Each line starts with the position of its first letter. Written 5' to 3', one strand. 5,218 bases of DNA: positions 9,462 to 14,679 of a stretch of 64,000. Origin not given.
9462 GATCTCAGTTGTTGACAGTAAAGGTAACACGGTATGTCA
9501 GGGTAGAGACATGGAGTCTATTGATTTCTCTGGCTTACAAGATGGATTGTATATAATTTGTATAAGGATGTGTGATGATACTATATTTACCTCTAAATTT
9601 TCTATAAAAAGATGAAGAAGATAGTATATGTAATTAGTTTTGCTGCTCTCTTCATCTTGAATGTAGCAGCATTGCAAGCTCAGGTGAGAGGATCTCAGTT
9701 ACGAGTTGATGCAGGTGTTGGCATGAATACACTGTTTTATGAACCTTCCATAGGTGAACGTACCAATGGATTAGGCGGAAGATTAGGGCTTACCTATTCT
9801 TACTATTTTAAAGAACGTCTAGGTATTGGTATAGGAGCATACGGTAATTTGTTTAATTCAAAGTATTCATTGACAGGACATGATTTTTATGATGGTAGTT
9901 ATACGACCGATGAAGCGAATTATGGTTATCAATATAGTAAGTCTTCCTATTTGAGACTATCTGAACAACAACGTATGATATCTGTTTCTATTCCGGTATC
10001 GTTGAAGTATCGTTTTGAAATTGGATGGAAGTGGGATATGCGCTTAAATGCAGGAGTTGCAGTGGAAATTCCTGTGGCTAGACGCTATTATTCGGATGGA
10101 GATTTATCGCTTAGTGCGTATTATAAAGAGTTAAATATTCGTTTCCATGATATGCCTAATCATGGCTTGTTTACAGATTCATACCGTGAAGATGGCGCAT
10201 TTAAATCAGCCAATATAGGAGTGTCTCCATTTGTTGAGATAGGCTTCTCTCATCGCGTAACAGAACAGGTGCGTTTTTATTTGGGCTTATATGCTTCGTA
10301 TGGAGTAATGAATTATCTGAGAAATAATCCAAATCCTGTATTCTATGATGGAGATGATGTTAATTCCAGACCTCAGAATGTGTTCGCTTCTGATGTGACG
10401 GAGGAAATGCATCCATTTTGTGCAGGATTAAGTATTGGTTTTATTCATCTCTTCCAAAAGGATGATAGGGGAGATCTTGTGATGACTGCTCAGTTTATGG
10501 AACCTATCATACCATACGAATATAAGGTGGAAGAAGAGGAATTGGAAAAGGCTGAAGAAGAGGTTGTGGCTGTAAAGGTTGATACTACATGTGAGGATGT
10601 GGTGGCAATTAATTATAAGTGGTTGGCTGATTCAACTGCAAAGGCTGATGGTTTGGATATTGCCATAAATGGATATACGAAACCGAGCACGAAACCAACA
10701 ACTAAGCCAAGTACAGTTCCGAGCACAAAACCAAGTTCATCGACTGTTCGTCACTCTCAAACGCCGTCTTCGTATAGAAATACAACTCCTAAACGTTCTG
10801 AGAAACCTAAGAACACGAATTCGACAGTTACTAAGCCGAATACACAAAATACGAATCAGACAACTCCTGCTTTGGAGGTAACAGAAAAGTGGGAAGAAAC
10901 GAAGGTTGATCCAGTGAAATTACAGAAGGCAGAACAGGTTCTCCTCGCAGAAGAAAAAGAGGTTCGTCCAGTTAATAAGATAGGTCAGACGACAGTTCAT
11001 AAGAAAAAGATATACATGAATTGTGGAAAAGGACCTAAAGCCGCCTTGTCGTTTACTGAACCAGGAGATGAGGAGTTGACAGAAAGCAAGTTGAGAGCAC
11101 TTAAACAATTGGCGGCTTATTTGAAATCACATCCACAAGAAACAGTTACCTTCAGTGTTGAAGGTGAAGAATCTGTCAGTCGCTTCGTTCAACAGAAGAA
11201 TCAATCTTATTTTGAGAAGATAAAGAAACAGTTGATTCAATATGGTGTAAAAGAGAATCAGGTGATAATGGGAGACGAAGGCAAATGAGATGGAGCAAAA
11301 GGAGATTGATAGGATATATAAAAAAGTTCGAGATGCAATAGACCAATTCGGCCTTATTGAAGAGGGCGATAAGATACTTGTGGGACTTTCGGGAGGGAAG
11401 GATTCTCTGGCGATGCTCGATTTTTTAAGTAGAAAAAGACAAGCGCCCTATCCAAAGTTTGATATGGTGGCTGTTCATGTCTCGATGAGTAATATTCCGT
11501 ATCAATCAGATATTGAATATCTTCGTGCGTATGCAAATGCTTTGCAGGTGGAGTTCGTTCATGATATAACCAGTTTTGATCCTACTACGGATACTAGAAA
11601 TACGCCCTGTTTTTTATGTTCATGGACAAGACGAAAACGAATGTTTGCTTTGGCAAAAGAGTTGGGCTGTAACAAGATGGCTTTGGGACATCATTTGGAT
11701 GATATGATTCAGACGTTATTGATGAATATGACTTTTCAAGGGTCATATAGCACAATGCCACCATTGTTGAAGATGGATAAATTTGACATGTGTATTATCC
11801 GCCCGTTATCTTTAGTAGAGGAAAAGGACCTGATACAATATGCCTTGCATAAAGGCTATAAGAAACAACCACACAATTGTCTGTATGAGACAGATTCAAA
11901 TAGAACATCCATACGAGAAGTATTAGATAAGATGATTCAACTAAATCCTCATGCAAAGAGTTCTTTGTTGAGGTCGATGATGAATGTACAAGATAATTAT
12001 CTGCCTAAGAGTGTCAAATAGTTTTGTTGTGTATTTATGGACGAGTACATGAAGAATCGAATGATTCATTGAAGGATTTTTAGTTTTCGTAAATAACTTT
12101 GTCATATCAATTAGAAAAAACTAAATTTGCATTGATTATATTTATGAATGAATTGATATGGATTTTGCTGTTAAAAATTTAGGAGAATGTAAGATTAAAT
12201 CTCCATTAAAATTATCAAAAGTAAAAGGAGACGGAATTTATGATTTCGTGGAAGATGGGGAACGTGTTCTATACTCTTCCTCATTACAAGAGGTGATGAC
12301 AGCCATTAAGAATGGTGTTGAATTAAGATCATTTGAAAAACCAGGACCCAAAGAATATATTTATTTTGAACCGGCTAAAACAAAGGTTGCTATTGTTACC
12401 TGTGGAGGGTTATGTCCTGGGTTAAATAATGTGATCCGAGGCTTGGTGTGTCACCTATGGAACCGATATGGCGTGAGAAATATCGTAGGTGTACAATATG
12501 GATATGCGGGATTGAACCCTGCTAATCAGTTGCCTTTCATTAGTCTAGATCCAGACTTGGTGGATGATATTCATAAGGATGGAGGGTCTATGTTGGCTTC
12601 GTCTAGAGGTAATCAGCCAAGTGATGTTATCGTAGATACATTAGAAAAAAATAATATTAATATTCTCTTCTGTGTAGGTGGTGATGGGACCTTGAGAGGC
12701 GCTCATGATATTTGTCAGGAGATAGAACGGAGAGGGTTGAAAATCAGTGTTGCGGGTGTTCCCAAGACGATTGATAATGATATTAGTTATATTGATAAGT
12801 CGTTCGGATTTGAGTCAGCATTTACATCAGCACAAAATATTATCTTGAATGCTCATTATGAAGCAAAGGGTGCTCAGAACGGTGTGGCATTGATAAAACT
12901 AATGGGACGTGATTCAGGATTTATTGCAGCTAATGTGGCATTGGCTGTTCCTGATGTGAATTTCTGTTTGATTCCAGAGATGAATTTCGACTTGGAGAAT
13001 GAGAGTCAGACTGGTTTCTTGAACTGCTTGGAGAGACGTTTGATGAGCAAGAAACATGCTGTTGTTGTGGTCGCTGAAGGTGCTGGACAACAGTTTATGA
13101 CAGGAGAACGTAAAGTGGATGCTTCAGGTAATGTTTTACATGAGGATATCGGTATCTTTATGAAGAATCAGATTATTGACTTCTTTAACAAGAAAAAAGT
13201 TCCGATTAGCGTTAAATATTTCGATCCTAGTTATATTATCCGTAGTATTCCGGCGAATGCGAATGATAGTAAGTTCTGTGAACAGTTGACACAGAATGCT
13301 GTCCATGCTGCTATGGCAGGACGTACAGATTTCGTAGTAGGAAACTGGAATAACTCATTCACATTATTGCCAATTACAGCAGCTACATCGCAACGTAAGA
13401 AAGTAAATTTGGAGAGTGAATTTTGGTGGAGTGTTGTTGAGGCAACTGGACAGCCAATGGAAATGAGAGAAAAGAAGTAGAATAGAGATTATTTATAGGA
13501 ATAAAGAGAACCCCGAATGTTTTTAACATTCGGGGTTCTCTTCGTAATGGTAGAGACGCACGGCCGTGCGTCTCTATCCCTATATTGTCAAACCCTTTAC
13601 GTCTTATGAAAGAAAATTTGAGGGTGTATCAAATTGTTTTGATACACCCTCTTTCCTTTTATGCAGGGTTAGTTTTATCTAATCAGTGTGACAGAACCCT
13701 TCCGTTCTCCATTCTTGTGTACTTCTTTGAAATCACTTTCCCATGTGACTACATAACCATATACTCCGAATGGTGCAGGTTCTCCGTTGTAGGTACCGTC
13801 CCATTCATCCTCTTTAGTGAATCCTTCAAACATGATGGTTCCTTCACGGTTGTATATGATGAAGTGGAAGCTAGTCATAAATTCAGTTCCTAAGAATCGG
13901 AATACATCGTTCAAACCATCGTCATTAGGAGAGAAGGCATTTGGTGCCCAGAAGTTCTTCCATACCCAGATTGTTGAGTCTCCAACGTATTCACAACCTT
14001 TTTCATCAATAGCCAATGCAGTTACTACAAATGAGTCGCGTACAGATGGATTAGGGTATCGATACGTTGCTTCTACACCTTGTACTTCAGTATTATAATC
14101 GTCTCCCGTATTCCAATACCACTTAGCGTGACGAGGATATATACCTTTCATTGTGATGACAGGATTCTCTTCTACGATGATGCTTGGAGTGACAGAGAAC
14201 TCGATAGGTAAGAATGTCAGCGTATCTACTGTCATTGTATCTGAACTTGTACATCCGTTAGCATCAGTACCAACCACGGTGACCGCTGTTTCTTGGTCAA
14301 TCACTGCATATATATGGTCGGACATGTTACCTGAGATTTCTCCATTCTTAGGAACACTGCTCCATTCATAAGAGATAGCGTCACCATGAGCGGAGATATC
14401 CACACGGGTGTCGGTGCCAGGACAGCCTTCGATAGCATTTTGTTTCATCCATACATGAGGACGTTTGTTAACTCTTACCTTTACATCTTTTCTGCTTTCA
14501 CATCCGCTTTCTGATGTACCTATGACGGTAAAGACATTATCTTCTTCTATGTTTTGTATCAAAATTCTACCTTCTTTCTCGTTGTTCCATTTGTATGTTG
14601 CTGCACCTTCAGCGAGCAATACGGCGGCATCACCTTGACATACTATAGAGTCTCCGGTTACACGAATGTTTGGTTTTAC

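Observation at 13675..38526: Single 24.8-kb ORF encoding an ~8,280-aa SprB-class T9SS type-B cargo protein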

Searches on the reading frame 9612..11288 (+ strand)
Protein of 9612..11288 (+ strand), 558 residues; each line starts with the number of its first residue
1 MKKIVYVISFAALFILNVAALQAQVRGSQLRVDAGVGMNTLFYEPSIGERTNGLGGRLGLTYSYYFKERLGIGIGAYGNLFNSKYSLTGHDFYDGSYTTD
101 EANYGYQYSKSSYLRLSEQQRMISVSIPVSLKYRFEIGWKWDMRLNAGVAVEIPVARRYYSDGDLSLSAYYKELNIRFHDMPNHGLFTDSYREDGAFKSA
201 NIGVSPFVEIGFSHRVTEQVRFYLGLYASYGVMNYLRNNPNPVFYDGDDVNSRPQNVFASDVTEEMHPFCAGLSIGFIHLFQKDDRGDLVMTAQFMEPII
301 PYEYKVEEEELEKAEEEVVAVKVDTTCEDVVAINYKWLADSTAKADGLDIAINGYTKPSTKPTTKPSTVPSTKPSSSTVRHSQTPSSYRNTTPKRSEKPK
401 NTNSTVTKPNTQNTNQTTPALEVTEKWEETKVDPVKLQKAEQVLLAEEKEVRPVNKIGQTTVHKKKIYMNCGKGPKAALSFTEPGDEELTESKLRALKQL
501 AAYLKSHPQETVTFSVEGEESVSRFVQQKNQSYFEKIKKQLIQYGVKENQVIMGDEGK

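Call 7: search_protein_families(library=pfam, proteins=[window:9612-11288:+], max_evalue=0.001)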
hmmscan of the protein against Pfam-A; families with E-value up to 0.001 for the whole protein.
window:9612-11288:+ (558 aa): 2 families
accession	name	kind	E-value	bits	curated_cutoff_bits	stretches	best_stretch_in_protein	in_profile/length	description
PF13568.12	OMP_b-brl_2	-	7.4e-07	29.8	27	1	22-227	1-171/175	Outer membrane protein beta-barrel domain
PF13505.12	OMP_b-brl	-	3.6e-05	24.5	28.7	1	9-235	2-155/175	Outer membrane protein beta-barrel domain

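Call 47: search_protein_families(library=ncbifam, proteins=[window:9612-11288:+], max_evalue=1)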
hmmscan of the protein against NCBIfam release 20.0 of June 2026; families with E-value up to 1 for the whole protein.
window:9612-11288:+ (558 aa): 1 family
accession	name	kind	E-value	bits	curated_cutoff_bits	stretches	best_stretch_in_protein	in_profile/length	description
NF049866.1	outer_TDE1717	subfamily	0.0004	20.4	135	1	1-158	1-128/210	TDE1717 family outer membrane beta-barrel protein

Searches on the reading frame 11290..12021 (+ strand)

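Call 7: search_protein_families(library=pfam, proteins=[window:11290-12021:+], max_evalue=0.001)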
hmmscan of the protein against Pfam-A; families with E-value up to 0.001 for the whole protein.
window:11290-12021:+ (243 aa): 1 family
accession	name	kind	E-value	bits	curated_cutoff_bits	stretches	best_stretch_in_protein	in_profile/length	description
PF01171.26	ATP_bind_3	-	1.6e-15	57.7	27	1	28-191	1-162/182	PP-loop family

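Call 47: search_protein_families(library=ncbifam, proteins=[window:11290-12021:+], max_evalue=1)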
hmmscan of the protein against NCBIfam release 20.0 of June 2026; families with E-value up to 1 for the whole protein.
window:11290-12021:+ (243 aa): 10 families
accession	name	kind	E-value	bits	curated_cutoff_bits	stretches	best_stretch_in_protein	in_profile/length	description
NF007972.0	PRK10696.1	equivalog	2.3e-55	188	272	1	4-238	19-256/295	tRNA 2-thiocytidine(32) synthetase TtcA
NF049949.1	tRNAsynTtuAPyrococ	equivalog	7.7e-20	71.2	450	1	6-233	27-256/292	tRNA-5-methyluridine(54) 2-sulfurtransferase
TIGR02432.1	lysidine_TilS_N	equivalog_domain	3.3e-18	66.3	93.6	1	28-209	1-184/189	tRNA lysidine(34) synthetase TilS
NF047749.1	tRNAThiolNcsA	equivalog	2.5e-14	53.1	500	1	8-228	33-273/322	tRNA 2-thiolation protein NcsA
NF007942.0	PRK10660.1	equivalog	3e-07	29.6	606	1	24-196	15-183/439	tRNA lysidine(34) synthetase TilS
TIGR00269.1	TIGR00269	hypoth_equivalog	3.6e-06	27.2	62.75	1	170-232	4-66/104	TIGR00269 family protein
TIGR00268.2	TIGR00268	equivalog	2.3e-05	23.8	150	1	23-139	10-124/259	ATP-dependent sacrificial sulfur transferase LarE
NF006351.0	PRK08576.1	equivalog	0.00045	18.9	290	1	25-117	234-318/436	hypothetical protein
NF001138.1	PRK00143.1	equivalog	0.019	13.9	284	1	71-137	45-124/345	tRNA 2-thiouridine(34) synthase MnmA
TIGR01198.1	pgl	equivalog_domain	0.062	12.8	124.45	1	5-64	8-59/234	6-phosphogluconolactonase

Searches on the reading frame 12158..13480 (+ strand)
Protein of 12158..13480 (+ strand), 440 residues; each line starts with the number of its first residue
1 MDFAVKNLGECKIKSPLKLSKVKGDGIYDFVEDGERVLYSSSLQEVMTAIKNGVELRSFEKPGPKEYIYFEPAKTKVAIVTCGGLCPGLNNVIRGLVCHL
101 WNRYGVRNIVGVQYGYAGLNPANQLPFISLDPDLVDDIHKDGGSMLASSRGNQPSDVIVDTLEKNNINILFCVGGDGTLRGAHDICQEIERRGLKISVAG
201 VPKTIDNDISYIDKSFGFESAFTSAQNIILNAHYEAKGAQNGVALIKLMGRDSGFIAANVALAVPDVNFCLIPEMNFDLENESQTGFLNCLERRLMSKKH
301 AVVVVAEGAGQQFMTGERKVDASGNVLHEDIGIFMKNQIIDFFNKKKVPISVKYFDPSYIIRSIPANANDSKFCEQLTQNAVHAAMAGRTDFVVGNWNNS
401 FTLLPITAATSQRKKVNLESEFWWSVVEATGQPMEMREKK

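Call 7: search_protein_families(library=pfam, proteins=[window:12158-13480:+], max_evalue=0.001)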
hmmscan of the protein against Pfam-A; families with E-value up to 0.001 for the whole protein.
window:12158-13480:+ (440 aa): 2 families
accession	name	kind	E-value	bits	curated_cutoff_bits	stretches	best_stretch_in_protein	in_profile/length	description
PF00365.25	PFK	-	1e-55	189.5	30.9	1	76-384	1-276/277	Phosphofructokinase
PF00781.29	DAGK_cat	-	0.00096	19.2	23.6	0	153-229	42-112/125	Diacylglycerol kinase catalytic domain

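Call 14: find_encoding_contigs(protein=window:12158-13480:+, flank=10000, max_places=6)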
Protein window:12158-13480:+ (440 aa): 22 contigs read that carry it; 6 places shown.
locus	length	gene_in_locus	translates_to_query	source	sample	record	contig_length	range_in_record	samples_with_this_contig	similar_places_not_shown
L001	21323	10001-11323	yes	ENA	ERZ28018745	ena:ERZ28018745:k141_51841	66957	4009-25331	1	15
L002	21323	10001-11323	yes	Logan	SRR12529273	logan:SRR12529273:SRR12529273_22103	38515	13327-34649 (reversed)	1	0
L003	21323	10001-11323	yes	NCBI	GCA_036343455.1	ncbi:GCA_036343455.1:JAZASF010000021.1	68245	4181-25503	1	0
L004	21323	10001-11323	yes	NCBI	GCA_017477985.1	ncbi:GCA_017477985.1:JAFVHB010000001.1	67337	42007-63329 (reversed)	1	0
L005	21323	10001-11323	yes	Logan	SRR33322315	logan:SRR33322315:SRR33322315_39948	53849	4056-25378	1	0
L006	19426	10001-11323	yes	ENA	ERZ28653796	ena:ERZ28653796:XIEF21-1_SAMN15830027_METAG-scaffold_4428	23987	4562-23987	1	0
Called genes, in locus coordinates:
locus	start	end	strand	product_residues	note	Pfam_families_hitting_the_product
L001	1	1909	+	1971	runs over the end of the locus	?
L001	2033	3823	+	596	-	-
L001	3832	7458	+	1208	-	PF07581:Glug (faint)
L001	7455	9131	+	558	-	PF13568:OMP_b-brl_2 (faint)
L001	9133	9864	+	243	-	PF01171:ATP_bind_3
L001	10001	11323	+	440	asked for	PF00365:PFK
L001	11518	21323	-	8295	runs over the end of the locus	-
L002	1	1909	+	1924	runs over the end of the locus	?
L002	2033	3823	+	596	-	-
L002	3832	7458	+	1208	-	PF07581:Glug (faint)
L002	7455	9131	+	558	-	PF13568:OMP_b-brl_2 (faint)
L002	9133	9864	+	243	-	PF01171:ATP_bind_3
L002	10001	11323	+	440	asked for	PF00365:PFK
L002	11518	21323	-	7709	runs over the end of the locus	?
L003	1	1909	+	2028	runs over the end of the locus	PF17883:MBG (faint)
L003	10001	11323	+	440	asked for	PF00365:PFK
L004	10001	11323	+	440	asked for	PF00365:PFK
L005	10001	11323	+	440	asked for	PF00365:PFK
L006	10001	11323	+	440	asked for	PF00365:PFK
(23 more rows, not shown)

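Call 15: list_cluster_members(proteins=[window:12158-13480:+, window:51278-52678:-, window:40106-41344:+, window:9612-11288:+])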
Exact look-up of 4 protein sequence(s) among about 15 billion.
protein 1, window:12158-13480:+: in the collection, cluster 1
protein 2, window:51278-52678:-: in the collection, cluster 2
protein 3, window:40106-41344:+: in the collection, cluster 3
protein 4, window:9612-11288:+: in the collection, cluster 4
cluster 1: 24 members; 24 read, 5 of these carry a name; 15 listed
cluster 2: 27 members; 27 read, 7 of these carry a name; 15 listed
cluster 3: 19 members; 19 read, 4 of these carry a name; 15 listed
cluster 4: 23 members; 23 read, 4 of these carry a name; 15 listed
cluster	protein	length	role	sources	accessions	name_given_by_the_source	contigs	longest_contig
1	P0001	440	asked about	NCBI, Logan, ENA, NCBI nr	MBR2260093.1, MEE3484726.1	MAG: ATP-dependent 6-phosphofructokinase [Paludibacteraceae bacterium] | ATP-dependent 6-phosphofructokinase [Paludibacteraceae bacterium]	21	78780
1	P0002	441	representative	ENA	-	-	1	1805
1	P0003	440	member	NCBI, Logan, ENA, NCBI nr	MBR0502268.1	MAG: ATP-dependent 6-phosphofructokinase [Paludibacteraceae bacterium] | ATP-dependent 6-phosphofructokinase [Paludibacteraceae bacterium]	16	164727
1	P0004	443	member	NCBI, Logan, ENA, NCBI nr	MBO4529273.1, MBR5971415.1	MAG: ATP-dependent 6-phosphofructokinase [Paludibacteraceae bacterium] | ATP-dependent 6-phosphofructokinase [Paludibacteraceae bacterium]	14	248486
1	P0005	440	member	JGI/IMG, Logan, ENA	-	6-phosphofructokinase 1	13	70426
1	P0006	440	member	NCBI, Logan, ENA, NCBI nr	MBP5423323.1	MAG: ATP-dependent 6-phosphofructokinase [Paludibacteraceae bacterium] | ATP-dependent 6-phosphofructokinase [Paludibacteraceae bacterium]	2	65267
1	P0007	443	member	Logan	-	-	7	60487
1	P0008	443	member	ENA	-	-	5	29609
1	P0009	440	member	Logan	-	-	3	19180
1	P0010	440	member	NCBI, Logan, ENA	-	-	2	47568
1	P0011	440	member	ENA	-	-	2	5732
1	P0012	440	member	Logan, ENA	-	-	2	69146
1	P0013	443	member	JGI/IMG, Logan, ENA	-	-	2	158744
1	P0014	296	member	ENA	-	-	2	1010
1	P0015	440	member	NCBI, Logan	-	-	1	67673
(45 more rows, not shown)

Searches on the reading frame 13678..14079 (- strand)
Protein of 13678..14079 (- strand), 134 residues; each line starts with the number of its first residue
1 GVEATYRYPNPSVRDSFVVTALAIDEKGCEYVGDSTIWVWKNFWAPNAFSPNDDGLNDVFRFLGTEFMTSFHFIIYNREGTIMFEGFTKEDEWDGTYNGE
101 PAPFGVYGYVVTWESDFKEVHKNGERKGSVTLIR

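Call 76: find_homologous_proteins(query=window:13678-14079:-, max_evalue=0.00001)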
Query window:13678-14079:- (134 aa): 9 proteins with E <= 0.00001 among 14 candidates.
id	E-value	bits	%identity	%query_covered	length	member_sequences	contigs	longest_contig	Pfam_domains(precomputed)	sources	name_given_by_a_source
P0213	1.4e-73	264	99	84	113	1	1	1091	PF13585.13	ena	-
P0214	3.3e-54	201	73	85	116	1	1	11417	PF13585.13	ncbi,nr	ncbi:MAG: gliding motility-associated C-terminal domain-containing protein, partial [Paludibacterace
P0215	2.6e-14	72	39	87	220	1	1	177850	PF13585.13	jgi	jgi:gliding motility-associated-like protein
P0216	6.8e-10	57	41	82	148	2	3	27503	PF00801.27,PF13585.13,PF18911.7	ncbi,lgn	-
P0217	8.9e-10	57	33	87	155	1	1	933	PF13585.13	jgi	jgi:gliding motility-associated-like protein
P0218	3.3e-9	55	34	85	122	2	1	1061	PF13585.13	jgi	jgi:gliding motility-associated-like protein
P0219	6.5e-8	51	37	72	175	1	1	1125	PF13585.13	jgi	jgi:gliding motility-associated-like protein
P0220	4.5e-7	48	41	66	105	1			PF13585.13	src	-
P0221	7.3e-7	47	40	70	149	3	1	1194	PF13585.13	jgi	-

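Call 77: find_encoding_contigs(protein=P0214, flank=10000, max_places=4)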
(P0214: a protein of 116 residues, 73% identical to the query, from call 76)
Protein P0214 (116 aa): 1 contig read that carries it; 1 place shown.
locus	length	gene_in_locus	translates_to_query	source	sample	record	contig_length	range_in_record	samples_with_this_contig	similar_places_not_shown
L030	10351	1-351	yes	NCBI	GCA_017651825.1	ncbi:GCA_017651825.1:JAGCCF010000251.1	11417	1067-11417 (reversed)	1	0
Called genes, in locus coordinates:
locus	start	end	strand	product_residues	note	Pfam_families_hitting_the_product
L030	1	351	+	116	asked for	PF13585:CHU_C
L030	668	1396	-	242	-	PF01171:ATP_bind_3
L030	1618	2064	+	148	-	-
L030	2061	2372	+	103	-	PF01640:Peptidase_C10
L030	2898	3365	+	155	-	-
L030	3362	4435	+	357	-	PF01640:Peptidase_C10, PF13585:CHU_C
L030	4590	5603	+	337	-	PF00154:RecA_N, PF08423:Rad51, PF06745:ATPase (weak), PF27531:MT3502_N (faint), PF21096:RecA_C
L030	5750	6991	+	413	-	PF13167:GTP-bdg_N, PF16360:GTP-bdg_M, PF00025:Arf (weak), PF02421:FeoB_N (weak), PF01926:MMR_HSR1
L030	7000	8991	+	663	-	PF16314:DUF4954, PF25084:LbH_EIF2B (faint), PF25087:GMPPB_C (faint), PF20683:DUF6819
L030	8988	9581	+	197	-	-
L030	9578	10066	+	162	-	PF12850:Metallophos_2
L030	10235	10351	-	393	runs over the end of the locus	?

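Call 78: find_encoding_contigs(protein=P0216, flank=10000, max_places=4)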
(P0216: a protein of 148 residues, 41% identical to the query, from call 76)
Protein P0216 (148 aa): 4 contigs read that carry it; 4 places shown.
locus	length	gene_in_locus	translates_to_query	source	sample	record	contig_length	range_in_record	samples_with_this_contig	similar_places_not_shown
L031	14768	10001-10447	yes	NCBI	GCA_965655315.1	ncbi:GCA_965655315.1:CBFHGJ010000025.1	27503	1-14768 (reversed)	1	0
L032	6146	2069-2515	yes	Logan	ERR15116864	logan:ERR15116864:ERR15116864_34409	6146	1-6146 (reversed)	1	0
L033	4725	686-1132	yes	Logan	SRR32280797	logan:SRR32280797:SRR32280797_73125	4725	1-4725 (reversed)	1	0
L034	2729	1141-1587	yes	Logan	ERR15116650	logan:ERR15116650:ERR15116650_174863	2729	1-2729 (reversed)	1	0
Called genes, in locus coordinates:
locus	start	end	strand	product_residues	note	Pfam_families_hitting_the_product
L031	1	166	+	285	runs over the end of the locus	-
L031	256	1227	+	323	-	PF00365:PFK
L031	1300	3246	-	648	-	PF02518:HATPase_c, PF00204:DNA_gyraseB, PF01751:Toprim, PF00986:DNA_gyraseB_C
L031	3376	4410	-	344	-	PF00710:Asparaginase, PF17763:Asparaginase_C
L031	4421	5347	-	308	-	PF02729:OTCace_N, PF00185:OTCace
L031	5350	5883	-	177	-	PF00156:Pribosyltran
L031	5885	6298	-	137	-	PF01878:EVE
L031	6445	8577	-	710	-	PF00575:S1 (weak), PF21710:Spt6_S1 (faint), PF24353:DUF7513 (faint), PF00575:S1, PF23459:S1_RRP5 (weak), PF00575:S1, PF07498:Rho_N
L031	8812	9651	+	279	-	PF00850:Hist_deacetyl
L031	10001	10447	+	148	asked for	PF00801:PKD (weak), PF18911:PKD_4, PF13585:CHU_C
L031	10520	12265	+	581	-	PF17899:Peptidase_M61_N, PF05299:Peptidase_M61, PF13180:PDZ_2 (faint)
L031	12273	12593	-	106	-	PF03466:LysR_substrate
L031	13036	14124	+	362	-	PF00988:CPSase_sm_chain, PF00117:GATase, PF07722:Peptidase_C26 (faint)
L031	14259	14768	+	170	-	?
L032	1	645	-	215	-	?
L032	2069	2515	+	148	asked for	PF00801:PKD (weak), PF18911:PKD_4, PF13585:CHU_C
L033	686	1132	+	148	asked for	PF00801:PKD (weak), PF18911:PKD_4, PF13585:CHU_C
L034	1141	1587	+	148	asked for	PF00801:PKD (weak), PF18911:PKD_4, PF13585:CHU_C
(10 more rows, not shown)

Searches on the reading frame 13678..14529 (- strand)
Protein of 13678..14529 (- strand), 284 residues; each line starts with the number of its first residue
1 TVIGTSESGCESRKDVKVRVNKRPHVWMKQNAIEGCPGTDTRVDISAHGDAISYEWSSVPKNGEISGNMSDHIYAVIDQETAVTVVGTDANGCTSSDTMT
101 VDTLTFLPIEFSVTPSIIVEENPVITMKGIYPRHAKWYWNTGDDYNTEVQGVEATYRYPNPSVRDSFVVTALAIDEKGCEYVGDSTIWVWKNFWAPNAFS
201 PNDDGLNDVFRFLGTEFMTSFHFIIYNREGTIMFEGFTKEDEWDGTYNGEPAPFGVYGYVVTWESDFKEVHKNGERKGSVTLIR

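Call 49: search_solved_structures(query=window:13678-14529:-, max_evalue=1)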
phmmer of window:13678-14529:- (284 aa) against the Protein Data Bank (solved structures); distinct sequences matched with E-value up to 1: 2.
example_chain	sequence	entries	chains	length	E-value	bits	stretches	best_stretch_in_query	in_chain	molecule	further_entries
9flp_A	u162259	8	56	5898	6e-07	32.4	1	196-262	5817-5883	The grappling hook protein A in the bacterium Aureispira sp. CCB-QB1 | The grappling hook protein A (GhpA) in the bacterium Aureispira sp. CCB-QB1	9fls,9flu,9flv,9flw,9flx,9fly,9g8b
8w7p_A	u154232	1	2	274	0.043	16.5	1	204-255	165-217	Extracellular domain of a sensor histidine kinase NagS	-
